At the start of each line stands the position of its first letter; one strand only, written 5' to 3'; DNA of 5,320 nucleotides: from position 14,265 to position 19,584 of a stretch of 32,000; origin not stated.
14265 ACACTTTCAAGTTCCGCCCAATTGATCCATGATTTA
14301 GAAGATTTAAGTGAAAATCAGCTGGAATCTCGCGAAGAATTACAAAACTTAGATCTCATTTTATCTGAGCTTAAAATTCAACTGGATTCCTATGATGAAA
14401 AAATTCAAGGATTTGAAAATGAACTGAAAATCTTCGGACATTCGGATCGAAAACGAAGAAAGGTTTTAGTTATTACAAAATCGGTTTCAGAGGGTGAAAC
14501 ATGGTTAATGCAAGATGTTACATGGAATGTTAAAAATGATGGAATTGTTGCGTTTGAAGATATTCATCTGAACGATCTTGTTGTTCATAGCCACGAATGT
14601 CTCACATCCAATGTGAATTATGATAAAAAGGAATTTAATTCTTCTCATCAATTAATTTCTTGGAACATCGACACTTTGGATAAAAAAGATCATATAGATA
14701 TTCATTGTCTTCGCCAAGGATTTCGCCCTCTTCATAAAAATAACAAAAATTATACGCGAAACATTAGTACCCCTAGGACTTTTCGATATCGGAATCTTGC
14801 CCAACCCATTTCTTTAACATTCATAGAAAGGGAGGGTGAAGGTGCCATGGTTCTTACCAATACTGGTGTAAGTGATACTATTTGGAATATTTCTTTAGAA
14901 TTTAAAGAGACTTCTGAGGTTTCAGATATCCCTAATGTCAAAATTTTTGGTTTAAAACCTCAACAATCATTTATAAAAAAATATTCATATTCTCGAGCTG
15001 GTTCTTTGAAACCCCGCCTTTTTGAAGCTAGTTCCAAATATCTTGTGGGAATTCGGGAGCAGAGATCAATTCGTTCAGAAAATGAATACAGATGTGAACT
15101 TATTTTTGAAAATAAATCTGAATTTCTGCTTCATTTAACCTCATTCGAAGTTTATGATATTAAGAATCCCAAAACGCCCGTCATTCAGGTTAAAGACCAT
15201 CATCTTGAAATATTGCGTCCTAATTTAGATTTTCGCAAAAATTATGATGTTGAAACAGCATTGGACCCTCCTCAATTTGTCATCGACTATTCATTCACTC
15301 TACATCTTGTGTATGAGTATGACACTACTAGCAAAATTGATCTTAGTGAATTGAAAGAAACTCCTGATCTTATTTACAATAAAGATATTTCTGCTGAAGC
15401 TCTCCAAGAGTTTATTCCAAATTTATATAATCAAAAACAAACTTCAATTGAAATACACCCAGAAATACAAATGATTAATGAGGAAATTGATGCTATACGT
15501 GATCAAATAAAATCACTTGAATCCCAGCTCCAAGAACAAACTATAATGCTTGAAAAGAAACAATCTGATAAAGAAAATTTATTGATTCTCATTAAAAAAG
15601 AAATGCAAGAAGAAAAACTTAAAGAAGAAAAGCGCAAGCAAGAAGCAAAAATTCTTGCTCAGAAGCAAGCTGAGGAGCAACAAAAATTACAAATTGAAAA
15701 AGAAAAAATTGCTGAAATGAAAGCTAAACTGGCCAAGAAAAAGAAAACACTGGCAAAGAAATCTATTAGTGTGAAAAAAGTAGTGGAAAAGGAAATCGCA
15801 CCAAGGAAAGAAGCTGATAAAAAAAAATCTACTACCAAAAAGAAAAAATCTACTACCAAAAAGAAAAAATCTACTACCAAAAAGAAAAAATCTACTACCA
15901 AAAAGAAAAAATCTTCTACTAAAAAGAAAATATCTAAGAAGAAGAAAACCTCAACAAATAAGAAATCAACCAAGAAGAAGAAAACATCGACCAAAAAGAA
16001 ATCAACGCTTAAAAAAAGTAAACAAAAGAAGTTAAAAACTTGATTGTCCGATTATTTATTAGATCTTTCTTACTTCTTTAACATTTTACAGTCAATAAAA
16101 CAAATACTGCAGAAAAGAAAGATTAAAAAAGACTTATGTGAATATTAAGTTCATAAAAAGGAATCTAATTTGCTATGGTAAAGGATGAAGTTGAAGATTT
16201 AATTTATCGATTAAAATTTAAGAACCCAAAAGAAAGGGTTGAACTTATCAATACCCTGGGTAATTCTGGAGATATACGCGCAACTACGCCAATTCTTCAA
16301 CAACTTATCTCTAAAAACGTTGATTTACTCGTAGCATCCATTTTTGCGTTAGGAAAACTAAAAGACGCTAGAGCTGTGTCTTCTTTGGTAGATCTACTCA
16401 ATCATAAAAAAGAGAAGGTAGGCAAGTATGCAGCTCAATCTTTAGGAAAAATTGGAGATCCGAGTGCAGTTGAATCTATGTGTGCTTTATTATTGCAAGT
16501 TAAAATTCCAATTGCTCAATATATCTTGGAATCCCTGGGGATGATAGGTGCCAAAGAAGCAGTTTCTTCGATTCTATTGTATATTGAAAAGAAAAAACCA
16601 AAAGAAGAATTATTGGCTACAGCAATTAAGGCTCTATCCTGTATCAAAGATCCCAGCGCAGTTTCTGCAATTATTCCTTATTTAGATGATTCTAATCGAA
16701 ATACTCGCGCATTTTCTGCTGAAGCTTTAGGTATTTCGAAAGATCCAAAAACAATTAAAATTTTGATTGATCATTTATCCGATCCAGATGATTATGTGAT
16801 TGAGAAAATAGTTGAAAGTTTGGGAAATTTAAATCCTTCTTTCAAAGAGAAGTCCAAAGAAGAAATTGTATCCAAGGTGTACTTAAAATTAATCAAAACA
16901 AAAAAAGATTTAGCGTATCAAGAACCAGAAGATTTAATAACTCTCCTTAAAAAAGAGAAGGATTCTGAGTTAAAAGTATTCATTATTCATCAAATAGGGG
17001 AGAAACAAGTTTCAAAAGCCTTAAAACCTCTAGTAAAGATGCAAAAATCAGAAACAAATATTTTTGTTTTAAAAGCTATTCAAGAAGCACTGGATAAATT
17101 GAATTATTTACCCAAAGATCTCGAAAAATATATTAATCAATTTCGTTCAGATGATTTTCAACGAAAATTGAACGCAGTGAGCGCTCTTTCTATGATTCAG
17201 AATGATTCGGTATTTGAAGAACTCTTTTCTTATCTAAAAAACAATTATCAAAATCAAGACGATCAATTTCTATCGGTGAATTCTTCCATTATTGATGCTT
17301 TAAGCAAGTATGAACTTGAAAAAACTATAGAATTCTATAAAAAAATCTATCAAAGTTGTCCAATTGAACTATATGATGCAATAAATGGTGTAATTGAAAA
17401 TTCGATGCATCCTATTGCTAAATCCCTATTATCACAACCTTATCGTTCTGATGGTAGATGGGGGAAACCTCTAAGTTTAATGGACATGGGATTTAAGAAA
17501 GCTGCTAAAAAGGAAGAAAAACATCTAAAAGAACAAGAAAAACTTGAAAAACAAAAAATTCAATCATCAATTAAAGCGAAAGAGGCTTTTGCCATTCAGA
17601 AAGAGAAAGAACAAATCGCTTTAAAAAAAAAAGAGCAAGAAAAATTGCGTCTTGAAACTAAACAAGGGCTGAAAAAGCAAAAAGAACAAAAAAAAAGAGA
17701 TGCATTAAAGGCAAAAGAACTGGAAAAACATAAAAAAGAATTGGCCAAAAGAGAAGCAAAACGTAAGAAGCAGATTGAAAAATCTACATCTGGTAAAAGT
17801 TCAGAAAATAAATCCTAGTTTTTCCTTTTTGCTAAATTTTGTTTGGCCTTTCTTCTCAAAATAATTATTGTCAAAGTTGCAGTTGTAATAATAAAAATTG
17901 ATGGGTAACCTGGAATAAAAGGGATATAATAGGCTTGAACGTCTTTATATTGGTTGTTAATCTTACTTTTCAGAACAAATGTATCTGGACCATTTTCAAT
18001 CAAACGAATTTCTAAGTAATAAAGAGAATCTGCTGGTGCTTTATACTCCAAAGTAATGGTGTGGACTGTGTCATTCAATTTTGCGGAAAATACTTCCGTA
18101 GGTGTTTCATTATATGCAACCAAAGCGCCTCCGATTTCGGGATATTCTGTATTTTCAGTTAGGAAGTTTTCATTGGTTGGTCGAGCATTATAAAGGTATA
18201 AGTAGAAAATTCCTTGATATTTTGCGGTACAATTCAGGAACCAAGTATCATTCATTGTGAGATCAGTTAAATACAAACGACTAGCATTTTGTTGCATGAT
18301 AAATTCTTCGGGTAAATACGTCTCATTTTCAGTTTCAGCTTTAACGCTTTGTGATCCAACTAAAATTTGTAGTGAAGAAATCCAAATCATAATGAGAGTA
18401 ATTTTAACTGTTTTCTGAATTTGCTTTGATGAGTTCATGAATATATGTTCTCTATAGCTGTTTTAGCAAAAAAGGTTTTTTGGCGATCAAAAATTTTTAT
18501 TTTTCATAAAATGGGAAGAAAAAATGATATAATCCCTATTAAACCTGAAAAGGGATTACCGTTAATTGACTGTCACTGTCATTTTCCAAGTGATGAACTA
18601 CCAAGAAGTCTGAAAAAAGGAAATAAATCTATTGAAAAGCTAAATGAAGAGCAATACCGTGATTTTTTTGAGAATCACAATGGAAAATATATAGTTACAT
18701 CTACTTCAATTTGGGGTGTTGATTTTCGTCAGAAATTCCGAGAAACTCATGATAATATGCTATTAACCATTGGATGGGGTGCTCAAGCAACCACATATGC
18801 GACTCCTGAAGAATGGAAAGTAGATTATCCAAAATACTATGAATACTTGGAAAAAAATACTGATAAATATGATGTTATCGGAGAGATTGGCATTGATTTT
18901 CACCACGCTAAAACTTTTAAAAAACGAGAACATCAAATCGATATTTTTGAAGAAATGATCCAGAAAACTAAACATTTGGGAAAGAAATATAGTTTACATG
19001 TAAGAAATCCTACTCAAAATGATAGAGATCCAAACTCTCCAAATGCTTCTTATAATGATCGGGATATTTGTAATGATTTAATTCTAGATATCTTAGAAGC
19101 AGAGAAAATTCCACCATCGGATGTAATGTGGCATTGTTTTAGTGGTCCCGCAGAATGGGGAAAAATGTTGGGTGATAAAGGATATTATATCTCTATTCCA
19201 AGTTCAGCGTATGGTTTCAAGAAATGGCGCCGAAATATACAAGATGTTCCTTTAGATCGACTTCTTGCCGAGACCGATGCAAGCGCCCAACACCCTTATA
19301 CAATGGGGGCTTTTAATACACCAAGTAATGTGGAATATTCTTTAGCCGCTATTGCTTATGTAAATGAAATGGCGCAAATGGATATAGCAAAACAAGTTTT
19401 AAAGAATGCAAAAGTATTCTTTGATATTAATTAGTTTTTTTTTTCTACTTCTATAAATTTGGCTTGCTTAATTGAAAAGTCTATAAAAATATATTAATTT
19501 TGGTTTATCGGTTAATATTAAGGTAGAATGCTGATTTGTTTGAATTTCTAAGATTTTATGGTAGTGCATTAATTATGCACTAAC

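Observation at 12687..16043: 1118-aa rod-plus-beta-sandwich protein with polybasic tail (lamin/tether-like plan)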

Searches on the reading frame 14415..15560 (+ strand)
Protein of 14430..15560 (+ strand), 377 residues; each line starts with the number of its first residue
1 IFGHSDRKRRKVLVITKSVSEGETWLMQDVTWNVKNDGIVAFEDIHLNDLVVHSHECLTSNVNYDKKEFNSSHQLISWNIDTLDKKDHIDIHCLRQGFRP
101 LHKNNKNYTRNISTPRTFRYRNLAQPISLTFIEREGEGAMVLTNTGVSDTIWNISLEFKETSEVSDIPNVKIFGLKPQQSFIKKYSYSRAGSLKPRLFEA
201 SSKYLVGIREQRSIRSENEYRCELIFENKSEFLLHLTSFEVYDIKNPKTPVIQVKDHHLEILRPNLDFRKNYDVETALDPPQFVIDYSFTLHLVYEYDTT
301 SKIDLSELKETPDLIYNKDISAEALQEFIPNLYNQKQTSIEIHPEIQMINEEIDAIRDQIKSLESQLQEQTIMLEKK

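Call 7: find_homologous_proteins(query=window:14430-15560:+, max_evalue=0.001)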
Query window:14430-15560:+: 1431 candidates shared short words with the query, none scored E <= 0.001.

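Call 42: predict_structure(alignment_id=A3)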
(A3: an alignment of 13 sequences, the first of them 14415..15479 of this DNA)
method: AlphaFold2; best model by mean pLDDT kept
length: 355 residues; sequences in the alignment: 13
mean_pLDDT: 85.4   pTM: 0.83
mean pLDDT of the five models: 85.4, 85.3, 84.7, 84.5, 83.7
residues with pLDDT >= 90: 233; 70-90: 67; 50-70: 18; < 50: 37
segments of 3 or more residues with pLDDT < 50: 1-9, 331-355
pLDDT, mean of each block of 10 residues (from residue 1): 45 81 93 95 91 91 91 87 94 95 74 81 88 94 96 95 94 94 97 95 95 93 92 97 92 91 91 96 92 95 82 92 59 39 37 40
secondary structure, 60 per line:
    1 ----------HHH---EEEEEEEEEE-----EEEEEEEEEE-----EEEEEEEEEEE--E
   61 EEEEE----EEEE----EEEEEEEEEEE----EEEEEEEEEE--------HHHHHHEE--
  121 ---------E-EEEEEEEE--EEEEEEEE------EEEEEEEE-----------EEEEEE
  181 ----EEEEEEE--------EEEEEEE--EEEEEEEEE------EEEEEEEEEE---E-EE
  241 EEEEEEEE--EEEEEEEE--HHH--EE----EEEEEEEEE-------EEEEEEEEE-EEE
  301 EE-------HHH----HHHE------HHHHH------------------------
elements in order: E17-26 E32-41 E47-57 E60-65 E70-73 E78-88 E93-102 H111-116 E132-139 E142-149 E156-163 E175-180 E185-191 E200-206 E209-217 E224-233 E239-248 E251-258 E272-280 E288-296 E298-302 H327-331

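Call 47: fold_search(model_id=the predicted structure, library=pdb)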
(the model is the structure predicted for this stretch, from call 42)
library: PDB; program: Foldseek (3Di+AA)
matches with E <= 10: 674; with E <= 0.001: 0
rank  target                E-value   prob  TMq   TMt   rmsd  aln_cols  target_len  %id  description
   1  9a3v_A                1.8e-03  0.87  0.18  0.10  25.7       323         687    8  Predicted model of tissue transglutaminase 2 (TG2) in complex with plasma fibronectin type III modules 14 and 15 (FNII (released 2024-02-02)
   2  9ijj_h                2.4e-03  0.44  0.14  0.04  36.0       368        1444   11  In situ structure of the central apparatus in mouse sperm axoneme. (released 2025-06-04)
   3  3vu1_B                3.3e-03  0.44  0.14  0.11  16.1       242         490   10  Crystal structure of the C-terminal globular domain of oligosaccharyltransferase (PhAglB-L, O74088_PYRHO) from Pyrococ (released 2013-01-23)
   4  7uzs                  6.0e-03  0.72  0.15  0.09  26.1       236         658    8  Protein 4.2 (local refinement from consensus reconstruction of ankyrin complex classes) (released 2022-07-20)
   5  8csw                  6.9e-03  0.77  0.15  0.09  26.5       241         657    7  Local refinement of protein 4.2 in Class 2 of erythrocyte ankyrin-1 complex (released 2022-07-20)
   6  8cs9_X                7.3e-03  0.80  0.15  0.09  23.8       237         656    7  Composite reconstruction of Class 1 of the erythrocyte ankyrin-1 complex (released 2022-07-20)
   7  8oxv_A                8.9e-03  0.72  0.16  0.09  20.4       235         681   11  Transglutaminase 3 zymogen in complex with DH patient-derived Fab DH63-B02 (released 2023-10-18)
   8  6fjy_A                9.9e-03  0.30  0.11  0.16  19.7       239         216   12  Crystal structure of CsuC-CsuE chaperone-tip adhesion subunit pre-assembly complex from archaic chaperone-usher Csu pi (released 2018-05-16)
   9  6fqa_A                1.1e-02  0.28  0.11  0.16  19.6       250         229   12  Crystal structure of the CsuC-CsuA/B chaperone-subunit preassembly complex of the archaic chaperone-usher Csu pili of  (released 2018-09-26)
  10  1l9m_A                1.8e-02  0.66  0.16  0.09  23.8       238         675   10  Three-dimensional structure of the human transglutaminase 3 enzyme: binding of calcium ions change structure for activ (released 2002-05-29)
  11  6fjy_C                1.8e-02  0.23  0.12  0.18  17.2       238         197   13  Crystal structure of CsuC-CsuE chaperone-tip adhesion subunit pre-assembly complex from archaic chaperone-usher Csu pi (released 2018-05-16)
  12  6a8p_B                1.9e-02  0.72  0.19  0.11  22.4       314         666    7  Transglutaminase 2 mutant G224V in complex with GTP (released 2018-09-26)
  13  5aza_A                2.2e-02  0.14  0.14  0.08  19.9       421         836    7  Crystal structure of MBP-sAglB fusion protein with a 20-residue spacer in the connector helix (released 2016-01-13)
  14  3ndy_E                2.3e-02  1.00  0.20  0.57   4.1        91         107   12  The structure of the catalytic and carbohydrate binding domain of endoglucanase D from Clostridium cellulovorans (released 2010-09-08)
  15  1qun_I                2.6e-02  0.20  0.11  0.17  18.8       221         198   10  X-RAY STRUCTURE OF THE FIMC-FIMH CHAPERONE ADHESIN COMPLEX FROM UROPATHOGENIC E.COLI (released 1999-08-31)
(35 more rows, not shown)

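Call 64: search_solved_structures(query=A3, max_evalue=1)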
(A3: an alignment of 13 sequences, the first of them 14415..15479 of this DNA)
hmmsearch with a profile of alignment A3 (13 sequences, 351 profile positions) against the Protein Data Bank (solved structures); distinct sequences matched with E-value up to 1: 0.

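Call 99: fold_search(model_id=the predicted structure, library=viral)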
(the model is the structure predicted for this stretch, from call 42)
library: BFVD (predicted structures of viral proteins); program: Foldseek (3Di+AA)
matches with E <= 10: 494; with E <= 0.001: 1
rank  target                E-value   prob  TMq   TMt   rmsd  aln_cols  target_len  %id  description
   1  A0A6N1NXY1            5.0e-04  0.97  0.21  0.08  33.1       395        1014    9  DUF11 domain-containing protein [Tupanvirus soda lake]
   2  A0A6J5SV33            4.7e-03  0.93  0.18  0.27  22.6       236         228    7  Uncharacterized protein [uncultured Caudovirales phage]
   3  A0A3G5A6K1            9.6e-03  1.00  0.19  0.15   5.8       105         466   11  Chitinase, GH18 family [Homavirus sp.]
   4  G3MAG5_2              1.2e-02  0.10  0.11  0.07  43.6       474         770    7  Gp424 [Bacillus phage G]
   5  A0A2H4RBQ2            2.7e-02  0.15  0.15  0.14  20.5       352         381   10  Signal peptide protein [Sulfolobus ellipsoid virus 1]
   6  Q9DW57                3.2e-02  0.08  0.12  0.08  29.0       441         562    7  Pr138 [Rat cytomegalovirus (strain Maastricht)]
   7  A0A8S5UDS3            3.5e-02  0.20  0.14  0.16  21.2       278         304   10  Carbohydrate-binding protein [Siphoviridae sp. ctNLX12]
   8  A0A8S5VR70            3.9e-02  0.12  0.14  0.15  39.4       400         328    8  (no name in the UniProt tables at hand)
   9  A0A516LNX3            3.9e-02  0.07  0.08  0.03  23.2       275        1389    8  (no name in the UniProt tables at hand)
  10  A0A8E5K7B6            4.3e-02  0.09  0.12  0.07  34.1       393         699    9  (no name in the UniProt tables at hand)
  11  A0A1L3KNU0            4.8e-02  0.03  0.08  0.04  29.7       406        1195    6  (no name in the UniProt tables at hand)
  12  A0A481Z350            5.0e-02  0.06  0.10  0.07  25.6       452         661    8  Uncharacterized protein [Pithovirus LCPAC102]
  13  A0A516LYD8            6.1e-02  0.12  0.15  0.07  27.5       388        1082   10  (no name in the UniProt tables at hand)
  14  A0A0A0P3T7            6.4e-02  0.08  0.11  0.11  26.6       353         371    8  Uncharacterized protein [Los Azufres archaeal virus 2]
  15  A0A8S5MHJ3            7.1e-02  0.08  0.11  0.11  23.8       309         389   10  Uncharacterized protein [Myoviridae sp. ct9Ns12]
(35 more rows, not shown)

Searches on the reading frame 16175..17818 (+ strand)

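Call 5: search_protein_families(library=pfam, proteins=[window:16175-17818:+], max_evalue=0.1)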
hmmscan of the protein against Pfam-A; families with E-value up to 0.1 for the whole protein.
window:16175-17818:+ (547 aa): 6 families
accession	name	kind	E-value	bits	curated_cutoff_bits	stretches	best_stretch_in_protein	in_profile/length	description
PF13646.12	HEAT_2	-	1e-35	122.3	27.7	3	140-217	10-88/88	HEAT repeats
PF03130.22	HEAT_PBS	-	1.5e-18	65.6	20.9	2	85-107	4-26/27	PBS lyase HEAT-like repeat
PF02985.28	HEAT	-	2.1e-05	24.8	23.5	0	195-220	3-28/31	HEAT repeat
PF00514.29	Arm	-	0.00058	20.3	20.6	0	63-90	9-36/41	Armadillo/beta-catenin-like repeat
PF10363.15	RTP1_C1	-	0.0017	18.8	25.9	0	188-235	36-83/112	Required for nuclear transport of RNA pol II C-terminus 1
PF13513.12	HEAT_EZ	-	0.053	14.5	27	0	150-186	7-53/55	HEAT-like repeat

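Call 82: search_protein_families(library=ncbifam, proteins=[window:16175-17818:+], max_evalue=0.01)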
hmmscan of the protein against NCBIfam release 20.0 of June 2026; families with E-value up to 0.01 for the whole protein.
window:16175-17818:+ (547 aa): 6 families
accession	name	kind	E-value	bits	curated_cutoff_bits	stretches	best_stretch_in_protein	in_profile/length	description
NF058502.1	phyc_lyase_CpcE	equivalog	2.2e-17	63.4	330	2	57-147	64-166/260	C-phycocyanin alpha-cysteine-84 phycocyanobilin lyase subunit CpcE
NF045915.1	PhycobilmeDegNblB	equivalog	1.4e-15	57.5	300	1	23-104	118-199/214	phycobilisome degradation protein NblB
NF006501.0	PRK08937.3-1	equivalog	2.7e-07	30.8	310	1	56-105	52-101/191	adenylosuccinate lyase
NF058515.1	phyc_lyase_CpcF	equivalog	1.3e-06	28.1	220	1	151-245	51-146/200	C-phycocyanin alpha-cysteine-84 phycocyanobilin lyase subunit CpcF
TIGR02270.1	TIGR02270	subfamily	0.0003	19.9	206.8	1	33-204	114-281/410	TIGR02270 family protein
NF010374.0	PRK13800.1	equivalog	0.004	15.4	1196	0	67-355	572-849/898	fumarate reductase/succinate dehydrogenase flavoprotein subunit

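Call 83: search_protein_families(library=padloc, proteins=[window:16175-17818:+], max_evalue=0.01)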
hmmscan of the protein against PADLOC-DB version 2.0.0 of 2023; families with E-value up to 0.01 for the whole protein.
window:16175-17818:+ (547 aa): 2 families
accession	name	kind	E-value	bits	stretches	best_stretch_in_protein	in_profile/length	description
PDLC02919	HEAT-ARM_XIII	-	4.9e-12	42.1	2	86-216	836-937/1972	-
PDLC01150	HEAT_CxxC_PDDEXK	-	7.5e-05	20.2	1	26-94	14-86/288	HEAT_CxxC_PD-DEXK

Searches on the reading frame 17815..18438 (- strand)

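Call 5: search_protein_families(library=pfam, proteins=[window:17815-18438:-], max_evalue=0.1)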
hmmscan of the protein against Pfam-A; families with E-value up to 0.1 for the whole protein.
window:17815-18438:- (207 aa): 1 family
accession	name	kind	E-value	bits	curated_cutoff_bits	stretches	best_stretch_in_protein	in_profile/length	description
PF16248.10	DUF4905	-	0.032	14.6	29.6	1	50-85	27-62/83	Domain of unknown function (DUF4905)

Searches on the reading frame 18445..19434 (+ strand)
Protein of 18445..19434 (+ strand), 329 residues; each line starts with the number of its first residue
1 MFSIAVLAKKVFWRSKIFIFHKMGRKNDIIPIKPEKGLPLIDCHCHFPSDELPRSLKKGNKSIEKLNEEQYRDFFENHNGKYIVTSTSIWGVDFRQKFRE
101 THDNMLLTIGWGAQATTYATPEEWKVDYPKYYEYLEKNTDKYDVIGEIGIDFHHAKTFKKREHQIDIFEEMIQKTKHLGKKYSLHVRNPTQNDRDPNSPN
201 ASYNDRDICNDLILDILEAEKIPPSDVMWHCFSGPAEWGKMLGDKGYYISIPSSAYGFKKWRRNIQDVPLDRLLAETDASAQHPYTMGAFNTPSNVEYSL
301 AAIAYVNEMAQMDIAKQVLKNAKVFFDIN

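Call 27: search_protein_families(library=pfam, proteins=[window:18445-19434:+], max_evalue=0.001)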
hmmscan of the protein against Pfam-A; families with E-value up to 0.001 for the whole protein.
window:18445-19434:+ (329 aa): 1 family
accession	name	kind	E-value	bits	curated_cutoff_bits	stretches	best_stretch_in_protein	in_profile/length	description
PF01026.27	TatD_DNase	-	8.4e-36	124.1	27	1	41-326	1-252/253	TatD related DNase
